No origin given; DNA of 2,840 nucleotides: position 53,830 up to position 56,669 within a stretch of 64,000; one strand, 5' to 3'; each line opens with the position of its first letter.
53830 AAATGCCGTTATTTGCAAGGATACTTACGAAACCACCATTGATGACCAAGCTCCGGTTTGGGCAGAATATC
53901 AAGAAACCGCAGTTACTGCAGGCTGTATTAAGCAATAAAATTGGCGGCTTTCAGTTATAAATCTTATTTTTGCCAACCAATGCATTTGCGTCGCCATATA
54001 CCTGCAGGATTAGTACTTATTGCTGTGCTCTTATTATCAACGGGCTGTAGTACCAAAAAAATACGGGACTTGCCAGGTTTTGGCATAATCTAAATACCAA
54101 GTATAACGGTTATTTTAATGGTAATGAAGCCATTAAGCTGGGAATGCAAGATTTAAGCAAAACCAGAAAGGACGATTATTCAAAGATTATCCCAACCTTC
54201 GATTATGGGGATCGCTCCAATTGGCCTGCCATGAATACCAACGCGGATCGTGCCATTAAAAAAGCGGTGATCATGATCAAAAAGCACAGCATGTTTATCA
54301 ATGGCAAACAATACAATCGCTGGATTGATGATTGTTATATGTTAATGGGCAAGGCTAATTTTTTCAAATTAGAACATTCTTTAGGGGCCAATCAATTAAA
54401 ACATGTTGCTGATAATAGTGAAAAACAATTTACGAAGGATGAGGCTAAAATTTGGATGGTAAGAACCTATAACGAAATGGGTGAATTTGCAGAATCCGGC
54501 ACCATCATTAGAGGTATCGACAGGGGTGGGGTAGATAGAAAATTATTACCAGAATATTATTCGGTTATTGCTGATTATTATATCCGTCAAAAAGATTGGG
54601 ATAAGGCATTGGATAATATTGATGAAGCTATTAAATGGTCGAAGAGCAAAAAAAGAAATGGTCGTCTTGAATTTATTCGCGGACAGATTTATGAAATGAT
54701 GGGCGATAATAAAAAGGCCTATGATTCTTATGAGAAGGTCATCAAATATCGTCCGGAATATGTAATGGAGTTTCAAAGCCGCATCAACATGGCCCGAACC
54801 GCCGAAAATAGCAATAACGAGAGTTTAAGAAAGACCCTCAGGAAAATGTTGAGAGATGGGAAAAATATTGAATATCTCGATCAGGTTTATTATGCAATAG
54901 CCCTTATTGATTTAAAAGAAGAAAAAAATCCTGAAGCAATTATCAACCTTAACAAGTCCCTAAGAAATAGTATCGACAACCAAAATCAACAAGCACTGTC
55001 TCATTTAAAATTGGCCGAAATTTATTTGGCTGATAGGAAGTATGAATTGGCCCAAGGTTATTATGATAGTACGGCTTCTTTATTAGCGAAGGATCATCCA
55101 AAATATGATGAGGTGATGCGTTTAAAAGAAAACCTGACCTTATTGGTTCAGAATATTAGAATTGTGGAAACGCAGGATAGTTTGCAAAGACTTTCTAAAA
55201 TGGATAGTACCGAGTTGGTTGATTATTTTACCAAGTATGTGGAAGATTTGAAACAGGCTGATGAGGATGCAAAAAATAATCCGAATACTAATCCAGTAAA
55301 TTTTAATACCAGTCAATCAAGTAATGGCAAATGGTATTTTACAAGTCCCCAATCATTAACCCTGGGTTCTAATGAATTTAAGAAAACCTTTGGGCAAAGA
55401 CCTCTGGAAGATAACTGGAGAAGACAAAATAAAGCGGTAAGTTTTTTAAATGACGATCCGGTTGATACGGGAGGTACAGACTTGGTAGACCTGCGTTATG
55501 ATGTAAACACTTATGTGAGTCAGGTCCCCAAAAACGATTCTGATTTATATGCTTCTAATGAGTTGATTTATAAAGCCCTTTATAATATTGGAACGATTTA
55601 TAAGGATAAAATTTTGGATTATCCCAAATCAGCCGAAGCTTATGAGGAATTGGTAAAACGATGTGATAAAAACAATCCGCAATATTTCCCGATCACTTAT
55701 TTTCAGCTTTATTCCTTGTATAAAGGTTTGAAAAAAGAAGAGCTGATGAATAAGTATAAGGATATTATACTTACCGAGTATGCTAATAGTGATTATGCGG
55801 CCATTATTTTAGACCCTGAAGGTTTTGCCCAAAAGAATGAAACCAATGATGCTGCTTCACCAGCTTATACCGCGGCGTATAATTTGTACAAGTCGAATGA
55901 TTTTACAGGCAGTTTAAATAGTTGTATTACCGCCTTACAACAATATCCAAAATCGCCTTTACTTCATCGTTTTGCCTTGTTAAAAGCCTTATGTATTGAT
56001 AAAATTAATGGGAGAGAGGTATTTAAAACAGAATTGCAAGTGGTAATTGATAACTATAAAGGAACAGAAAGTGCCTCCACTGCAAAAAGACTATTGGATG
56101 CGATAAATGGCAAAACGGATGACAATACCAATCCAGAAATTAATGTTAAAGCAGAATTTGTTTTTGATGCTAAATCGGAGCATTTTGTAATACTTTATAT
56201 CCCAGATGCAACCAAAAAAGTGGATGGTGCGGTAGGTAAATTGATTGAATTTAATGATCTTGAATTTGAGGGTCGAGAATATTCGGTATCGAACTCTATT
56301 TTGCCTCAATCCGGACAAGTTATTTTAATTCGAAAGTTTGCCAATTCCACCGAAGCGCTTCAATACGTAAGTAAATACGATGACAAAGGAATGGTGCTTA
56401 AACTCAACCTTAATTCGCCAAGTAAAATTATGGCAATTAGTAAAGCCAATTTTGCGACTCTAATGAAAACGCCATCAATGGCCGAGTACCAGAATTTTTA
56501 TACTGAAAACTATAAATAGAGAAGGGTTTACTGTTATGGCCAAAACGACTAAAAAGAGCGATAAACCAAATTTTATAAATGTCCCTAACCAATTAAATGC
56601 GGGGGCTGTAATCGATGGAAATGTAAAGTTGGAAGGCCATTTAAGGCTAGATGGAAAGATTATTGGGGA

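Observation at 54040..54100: A7 homopolymer places the lipoprotein signal peptide of the SprE/PorW-like TPR protein out of frame: phase-variable tract or homopolymer sequencing error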

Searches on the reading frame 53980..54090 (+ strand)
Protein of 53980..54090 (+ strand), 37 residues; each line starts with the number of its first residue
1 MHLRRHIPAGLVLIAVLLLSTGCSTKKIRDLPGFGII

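Call 44: list_cluster_members(proteins=[window:53980-54090:+, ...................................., window:24373-24591:-, window:23883-24224:-])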
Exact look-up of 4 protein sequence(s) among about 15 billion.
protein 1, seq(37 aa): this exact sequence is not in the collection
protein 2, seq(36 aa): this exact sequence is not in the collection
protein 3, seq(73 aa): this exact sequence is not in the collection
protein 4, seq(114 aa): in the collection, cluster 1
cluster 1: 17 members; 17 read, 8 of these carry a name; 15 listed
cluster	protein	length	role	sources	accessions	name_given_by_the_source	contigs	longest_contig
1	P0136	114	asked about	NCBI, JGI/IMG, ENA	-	hypothetical protein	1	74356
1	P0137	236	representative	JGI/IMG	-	hypothetical protein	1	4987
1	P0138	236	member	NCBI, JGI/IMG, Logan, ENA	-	hypothetical protein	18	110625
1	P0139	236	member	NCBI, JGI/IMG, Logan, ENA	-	hypothetical protein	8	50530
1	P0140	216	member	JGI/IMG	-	hypothetical protein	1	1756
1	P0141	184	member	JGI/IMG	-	hypothetical protein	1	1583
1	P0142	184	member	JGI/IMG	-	hypothetical protein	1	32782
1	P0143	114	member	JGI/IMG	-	hypothetical protein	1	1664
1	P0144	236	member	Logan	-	-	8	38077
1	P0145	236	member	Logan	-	-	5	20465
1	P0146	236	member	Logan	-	-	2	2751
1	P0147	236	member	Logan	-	-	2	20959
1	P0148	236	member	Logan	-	-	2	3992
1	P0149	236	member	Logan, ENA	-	-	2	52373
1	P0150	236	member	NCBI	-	-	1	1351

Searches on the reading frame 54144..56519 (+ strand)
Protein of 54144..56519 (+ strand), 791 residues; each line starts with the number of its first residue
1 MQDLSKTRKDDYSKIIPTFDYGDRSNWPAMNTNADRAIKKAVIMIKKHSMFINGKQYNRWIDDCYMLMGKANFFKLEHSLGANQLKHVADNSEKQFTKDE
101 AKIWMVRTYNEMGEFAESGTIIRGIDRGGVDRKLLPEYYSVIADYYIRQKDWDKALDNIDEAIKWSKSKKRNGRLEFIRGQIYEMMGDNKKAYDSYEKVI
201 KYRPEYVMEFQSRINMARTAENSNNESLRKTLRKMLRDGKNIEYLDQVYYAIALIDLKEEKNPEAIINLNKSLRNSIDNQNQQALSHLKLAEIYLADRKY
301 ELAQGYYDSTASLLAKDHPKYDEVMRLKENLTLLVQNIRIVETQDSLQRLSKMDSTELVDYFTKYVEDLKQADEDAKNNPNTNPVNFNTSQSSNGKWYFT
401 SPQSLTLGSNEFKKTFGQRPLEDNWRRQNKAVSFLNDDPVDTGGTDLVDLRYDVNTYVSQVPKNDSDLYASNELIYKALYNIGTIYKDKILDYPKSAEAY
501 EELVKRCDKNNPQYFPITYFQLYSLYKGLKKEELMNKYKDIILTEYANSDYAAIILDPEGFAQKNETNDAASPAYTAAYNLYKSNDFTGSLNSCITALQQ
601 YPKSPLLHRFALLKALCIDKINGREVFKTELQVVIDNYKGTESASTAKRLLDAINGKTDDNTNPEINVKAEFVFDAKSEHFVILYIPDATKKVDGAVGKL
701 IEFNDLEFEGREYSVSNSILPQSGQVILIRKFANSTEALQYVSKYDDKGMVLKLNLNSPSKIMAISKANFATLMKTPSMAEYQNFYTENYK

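Call 7: find_encoding_contigs(protein=window:54144-56519:+, flank=3000, max_places=10)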
Protein window:54144-56519:+ (791 aa): no gene with exactly this product is on record in the collection.

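Call 29: list_cluster_members(proteins=[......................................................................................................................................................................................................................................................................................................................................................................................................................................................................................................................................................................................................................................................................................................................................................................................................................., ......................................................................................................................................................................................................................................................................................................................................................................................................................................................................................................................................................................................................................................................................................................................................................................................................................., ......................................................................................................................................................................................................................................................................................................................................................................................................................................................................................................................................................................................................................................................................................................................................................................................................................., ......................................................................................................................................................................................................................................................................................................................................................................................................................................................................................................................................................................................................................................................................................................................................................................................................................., window:54144-56516:+, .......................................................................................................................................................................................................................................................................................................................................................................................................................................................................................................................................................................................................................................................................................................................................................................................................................])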
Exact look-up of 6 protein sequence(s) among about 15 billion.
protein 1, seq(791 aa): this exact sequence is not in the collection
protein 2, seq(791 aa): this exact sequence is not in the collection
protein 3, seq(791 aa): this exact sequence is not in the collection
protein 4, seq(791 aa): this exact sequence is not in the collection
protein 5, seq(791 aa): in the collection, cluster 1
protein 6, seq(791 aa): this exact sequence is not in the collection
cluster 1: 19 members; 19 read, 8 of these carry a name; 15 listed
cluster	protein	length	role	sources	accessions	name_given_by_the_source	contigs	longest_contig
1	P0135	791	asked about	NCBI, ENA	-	-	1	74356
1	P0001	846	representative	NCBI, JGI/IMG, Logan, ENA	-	tetratricopeptide (TPR) repeat protein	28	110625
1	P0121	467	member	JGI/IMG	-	hypothetical protein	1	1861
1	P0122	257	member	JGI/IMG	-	hypothetical protein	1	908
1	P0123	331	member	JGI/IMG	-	tetratricopeptide (TPR) repeat protein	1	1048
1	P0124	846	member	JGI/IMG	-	tetratricopeptide (TPR) repeat protein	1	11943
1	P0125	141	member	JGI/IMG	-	hypothetical protein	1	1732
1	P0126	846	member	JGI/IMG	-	tetratricopeptide (TPR) repeat protein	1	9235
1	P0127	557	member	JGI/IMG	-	hypothetical protein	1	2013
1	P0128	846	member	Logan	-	-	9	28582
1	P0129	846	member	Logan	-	-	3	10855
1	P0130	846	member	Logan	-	-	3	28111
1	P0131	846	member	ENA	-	-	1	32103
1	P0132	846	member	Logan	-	-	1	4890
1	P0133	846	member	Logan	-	-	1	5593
